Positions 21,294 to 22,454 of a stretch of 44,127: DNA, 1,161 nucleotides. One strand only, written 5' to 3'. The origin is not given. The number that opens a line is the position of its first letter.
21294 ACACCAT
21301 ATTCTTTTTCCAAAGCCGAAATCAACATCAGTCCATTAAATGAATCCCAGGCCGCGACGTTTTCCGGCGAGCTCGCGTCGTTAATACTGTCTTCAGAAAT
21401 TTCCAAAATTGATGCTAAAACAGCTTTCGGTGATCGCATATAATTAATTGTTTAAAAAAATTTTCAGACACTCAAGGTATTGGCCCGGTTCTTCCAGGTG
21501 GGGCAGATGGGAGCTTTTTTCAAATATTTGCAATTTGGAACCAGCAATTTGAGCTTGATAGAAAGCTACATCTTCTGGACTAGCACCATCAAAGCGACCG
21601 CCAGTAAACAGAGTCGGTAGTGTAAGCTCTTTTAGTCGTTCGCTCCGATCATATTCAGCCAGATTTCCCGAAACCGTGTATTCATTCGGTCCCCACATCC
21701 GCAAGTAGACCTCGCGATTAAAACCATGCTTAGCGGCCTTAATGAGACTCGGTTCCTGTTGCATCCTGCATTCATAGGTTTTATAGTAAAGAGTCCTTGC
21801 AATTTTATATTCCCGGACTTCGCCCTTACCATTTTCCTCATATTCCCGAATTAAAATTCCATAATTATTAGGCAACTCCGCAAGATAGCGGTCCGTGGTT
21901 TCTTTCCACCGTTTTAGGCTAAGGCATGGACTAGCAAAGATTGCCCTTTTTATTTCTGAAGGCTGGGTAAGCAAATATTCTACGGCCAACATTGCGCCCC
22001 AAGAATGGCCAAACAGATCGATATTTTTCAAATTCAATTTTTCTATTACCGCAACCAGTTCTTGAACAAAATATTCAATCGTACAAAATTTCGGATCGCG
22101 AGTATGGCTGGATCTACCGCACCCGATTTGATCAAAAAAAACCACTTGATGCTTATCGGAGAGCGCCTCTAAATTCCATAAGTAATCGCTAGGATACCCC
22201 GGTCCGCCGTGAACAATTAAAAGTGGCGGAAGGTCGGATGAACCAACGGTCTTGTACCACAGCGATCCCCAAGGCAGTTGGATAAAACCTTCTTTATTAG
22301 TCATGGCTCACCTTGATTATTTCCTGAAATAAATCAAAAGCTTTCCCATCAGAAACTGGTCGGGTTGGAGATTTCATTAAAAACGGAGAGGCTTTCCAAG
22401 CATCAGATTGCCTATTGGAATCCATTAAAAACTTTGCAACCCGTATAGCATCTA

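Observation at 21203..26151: Self-contained carrier-protein module (ligase, ACP, dedicated AcpS, alpha/beta hydrolase, LbH acyltransferase) wrapped around a MIPS homologue inside a glycan locus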

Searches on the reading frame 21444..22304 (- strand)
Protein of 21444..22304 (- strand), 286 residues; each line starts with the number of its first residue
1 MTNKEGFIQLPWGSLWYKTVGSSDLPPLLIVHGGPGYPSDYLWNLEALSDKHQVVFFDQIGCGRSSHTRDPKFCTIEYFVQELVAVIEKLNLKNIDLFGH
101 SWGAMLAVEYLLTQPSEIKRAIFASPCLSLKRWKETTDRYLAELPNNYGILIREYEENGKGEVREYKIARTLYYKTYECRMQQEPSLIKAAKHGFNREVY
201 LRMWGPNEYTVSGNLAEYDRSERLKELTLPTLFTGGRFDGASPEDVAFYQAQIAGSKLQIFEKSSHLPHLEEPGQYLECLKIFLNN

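Call 4: search_protein_families(library=pfam, proteins=[window:21444-22304:-], max_evalue=0.01)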
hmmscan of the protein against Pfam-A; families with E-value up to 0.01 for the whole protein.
window:21444-22304:- (286 aa): 6 families
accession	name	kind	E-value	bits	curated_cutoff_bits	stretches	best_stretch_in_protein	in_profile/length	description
PF00561.26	Abhydrolase_1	-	3.1e-26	93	25.8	1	26-273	1-245/245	alpha/beta hydrolase fold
PF12697.13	Abhydrolase_6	-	4.6e-16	60.6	26.3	1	28-276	1-214/217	Alpha/beta hydrolase family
PF12146.15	Hydrolase_4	-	4e-12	46.4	27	1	29-132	8-115/239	Serine aminopeptidase, S33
PF00975.26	Thioesterase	-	0.00028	21.6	26.4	1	27-110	2-83/226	Thioesterase domain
PF22749.2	Arb2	-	0.0037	17.1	26.8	1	57-124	156-224/260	Arb2 domain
PF03096.20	Ndr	-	0.0058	15.8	23.3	0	68-139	74-145/283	Ndr family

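Call 5: search_protein_families(library=ncbifam, proteins=[window:21444-22304:-], max_evalue=0.01)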
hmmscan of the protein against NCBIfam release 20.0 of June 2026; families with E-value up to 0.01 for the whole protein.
window:21444-22304:- (286 aa): 27 families (the best 25 are shown)
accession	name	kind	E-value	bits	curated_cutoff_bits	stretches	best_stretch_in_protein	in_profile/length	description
TIGR01250.1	pro_imino_pep_2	subfamily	9e-76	255.2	167.65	1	5-284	4-287/288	proline iminopeptidase-family hydrolase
NF045948.1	ProImpepThrmp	equivalog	1.6e-55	188.6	500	1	4-285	3-288/291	proline iminopeptidase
NF045945.1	ProImpepLactob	equivalog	2.6e-55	188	400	1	4-285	4-291/293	proline iminopeptidase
TIGR02427.1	protocat_pcaD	equivalog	2e-19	70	255.85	2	214-284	179-250/251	3-oxoadipate enol-lactonase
NF051488.1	bifunc_PcaDC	exception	4.9e-18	65.4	390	2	19-126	6-111/375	bifunctional 3-oxoadipate enol-lactonase/4-carboxymuconolactone decarboxylase PcaDC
TIGR03695.1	menH_SHCHC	equivalog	1e-16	61.1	208.55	1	26-285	3-252/252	2-succinyl-6-hydroxy-2,4-cyclohexadiene-1-carboxylate synthase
TIGR01249.1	pro_imino_pep_1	equivalog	1.1e-16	60.9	259.75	1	14-140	16-140/307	prolyl aminopeptidase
NF051487.1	bifunc_PcaCD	exception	3.2e-15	56.1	430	1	46-285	193-412/413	bifunctional 4-carboxymuconolactone decarboxylase/3-oxoadipate enol-lactonase PcaCD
TIGR03611.1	RutD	equivalog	1.1e-13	51.1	238.5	1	26-122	14-109/258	pyrimidine utilization protein D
NF011457.0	PRK14875.1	equivalog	1.1e-13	50.9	307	1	10-120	117-225/372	acetoin dehydrogenase dihydrolipoyllysine-residue acetyltransferase subunit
NF045632.1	hydroxlase_HsaD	equivalog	1.3e-13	50.6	400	1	9-127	18-138/290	4,5:9,10-diseco-3-hydroxy-5,9,17-trioxoandrosta-1(10),2-diene-4-oate hydrolase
NF002938.0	PRK03592.1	equivalog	1.4e-11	44.3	241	1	17-137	24-140/298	haloalkane dehalogenase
NF004514.1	PRK05855.1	equivalog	5.7e-11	41.7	455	1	17-125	14-123/578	SDR family oxidoreductase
NF002043.0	PRK00870.1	subfamily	6.9e-11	42.1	265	1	17-128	38-150/302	haloalkane dehalogenase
NF050089.1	i_nPHAscl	equivalog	3.6e-10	39.4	300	1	16-123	10-114/288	intracellular short-chain-length polyhydroxyalkanoate depolymerase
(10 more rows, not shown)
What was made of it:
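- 21444..22304 (-): α/β-hydrolase of the proline-iminopeptidase family (286 aa). Candidate acyl-ACP:acceptor acyltransferase, or an editing/release thioesterase. TIGR01250, 255 bits against a cutoff of 167.65 (call 5).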

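Call 44: search_solved_structures(query=window:21444-22304:-, max_evalue=1e-10, show_alignments=2)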
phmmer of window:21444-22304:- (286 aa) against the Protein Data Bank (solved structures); distinct sequences matched with E-value up to 1e-10: 12.
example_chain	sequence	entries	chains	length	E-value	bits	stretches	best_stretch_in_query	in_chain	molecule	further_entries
7a6g_A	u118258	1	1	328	3.9e-41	144.7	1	1-273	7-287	Putative Proline iminopeptidase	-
1xrq_A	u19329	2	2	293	1.7e-40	142.6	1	16-283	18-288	Proline iminopeptidase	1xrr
1mt3_A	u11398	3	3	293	1.7e-40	142.6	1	16-283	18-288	Proline iminopeptidase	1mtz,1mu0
1xrm_A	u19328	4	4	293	4.5e-40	141.2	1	16-283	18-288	Proline iminopeptidase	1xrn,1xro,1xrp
1xqw_A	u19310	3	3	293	4.5e-40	141.2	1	16-283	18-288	Proline iminopeptidase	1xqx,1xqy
1xrl_A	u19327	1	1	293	6.1e-40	140.8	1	16-283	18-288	Proline iminopeptidase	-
1xqv_A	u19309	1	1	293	1.2e-39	139.9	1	16-283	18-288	Proline iminopeptidase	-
3wmr_A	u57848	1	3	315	6.2e-38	134.2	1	14-283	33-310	Proline iminopeptidase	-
3nwo_A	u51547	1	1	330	8.1e-38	133.8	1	26-284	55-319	Proline iminopeptidase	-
2yys_A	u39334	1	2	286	1.1e-13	54.6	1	4-130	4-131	Proline iminopeptidase-related protein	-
5h3h_A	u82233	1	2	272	2.4e-11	46.9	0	7-125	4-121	Abhydrolase domain-containing protein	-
1wom_A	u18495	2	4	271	7.1e-11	45.4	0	34-126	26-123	Sigma factor sigB regulation protein rsbQ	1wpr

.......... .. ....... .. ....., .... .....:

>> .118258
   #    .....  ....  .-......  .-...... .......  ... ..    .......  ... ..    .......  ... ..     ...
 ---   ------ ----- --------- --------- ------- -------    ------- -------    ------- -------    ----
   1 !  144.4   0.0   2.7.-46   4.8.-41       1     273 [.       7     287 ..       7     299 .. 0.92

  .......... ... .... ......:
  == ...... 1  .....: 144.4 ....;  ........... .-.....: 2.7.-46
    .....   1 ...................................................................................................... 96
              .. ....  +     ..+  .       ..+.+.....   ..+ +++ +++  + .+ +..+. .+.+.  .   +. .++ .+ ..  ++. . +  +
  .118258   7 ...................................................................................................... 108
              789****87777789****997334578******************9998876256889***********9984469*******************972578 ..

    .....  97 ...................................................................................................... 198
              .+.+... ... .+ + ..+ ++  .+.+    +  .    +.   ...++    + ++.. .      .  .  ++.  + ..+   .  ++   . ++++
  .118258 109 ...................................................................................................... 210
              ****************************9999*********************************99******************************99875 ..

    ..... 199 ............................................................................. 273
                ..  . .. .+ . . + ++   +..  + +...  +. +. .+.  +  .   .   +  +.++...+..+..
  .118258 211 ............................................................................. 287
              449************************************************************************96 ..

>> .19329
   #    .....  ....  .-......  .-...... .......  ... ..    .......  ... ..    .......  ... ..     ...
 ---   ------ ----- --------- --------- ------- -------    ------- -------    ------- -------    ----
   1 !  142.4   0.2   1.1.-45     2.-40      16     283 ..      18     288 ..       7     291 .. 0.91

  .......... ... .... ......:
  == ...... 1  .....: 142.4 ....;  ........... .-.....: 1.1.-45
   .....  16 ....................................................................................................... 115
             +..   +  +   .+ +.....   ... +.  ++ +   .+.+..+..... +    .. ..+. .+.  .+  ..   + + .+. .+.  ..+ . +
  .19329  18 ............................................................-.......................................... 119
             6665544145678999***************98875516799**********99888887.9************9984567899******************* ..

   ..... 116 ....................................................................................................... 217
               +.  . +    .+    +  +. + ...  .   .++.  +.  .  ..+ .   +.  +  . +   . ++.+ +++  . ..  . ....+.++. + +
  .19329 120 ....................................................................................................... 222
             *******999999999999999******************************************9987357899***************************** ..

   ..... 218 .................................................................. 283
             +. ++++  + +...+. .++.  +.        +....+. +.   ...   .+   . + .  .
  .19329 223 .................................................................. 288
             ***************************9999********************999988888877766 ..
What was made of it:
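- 21444..22304 (-): Nearest structures are 7A6G and tricorn factor F1 (1MTZ) (call 44).
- On Proline iminopeptidase family (TIGR01250): E213 is kept ('GPNEY'), but E245 is replaced by Gly (call 44).
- The hydrolase belongs to the PIP family and keeps one of the two amine-binding glutamates of factor F1 (call 44). The second amine-binding Glu (F1 E245) is Gly (call 44).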
